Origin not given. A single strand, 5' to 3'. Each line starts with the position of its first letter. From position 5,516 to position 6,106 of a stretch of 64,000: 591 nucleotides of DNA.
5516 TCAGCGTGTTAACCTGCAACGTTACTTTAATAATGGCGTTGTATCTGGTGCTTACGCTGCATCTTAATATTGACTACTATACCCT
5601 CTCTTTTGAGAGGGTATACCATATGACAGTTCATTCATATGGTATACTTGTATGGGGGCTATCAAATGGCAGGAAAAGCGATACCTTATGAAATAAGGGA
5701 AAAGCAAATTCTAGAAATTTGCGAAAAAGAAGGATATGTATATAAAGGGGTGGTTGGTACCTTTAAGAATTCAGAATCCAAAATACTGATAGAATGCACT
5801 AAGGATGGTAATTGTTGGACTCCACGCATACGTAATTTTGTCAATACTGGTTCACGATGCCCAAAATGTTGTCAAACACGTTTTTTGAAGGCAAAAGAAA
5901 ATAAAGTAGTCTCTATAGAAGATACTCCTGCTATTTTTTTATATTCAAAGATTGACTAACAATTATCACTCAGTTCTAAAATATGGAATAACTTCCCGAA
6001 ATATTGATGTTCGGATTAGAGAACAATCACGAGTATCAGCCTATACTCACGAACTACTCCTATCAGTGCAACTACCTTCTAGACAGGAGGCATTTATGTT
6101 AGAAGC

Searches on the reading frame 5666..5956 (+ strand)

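Call 56: search_protein_families(library=pfam, proteins=[window:5666-5956:+], max_evalue=0.01)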
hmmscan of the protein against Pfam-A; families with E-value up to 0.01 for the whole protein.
window:5666-5956:+ (97 aa): 2 families
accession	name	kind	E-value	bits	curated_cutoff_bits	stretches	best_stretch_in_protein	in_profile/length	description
PF21817.3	CapR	-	2e-09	37.9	24.2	1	11-68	2-66/67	CapR homology domain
PF14311.12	DUF4379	-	0.0078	16.8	24.5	1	34-70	20-55/56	Probable Treble clef zinc finger domain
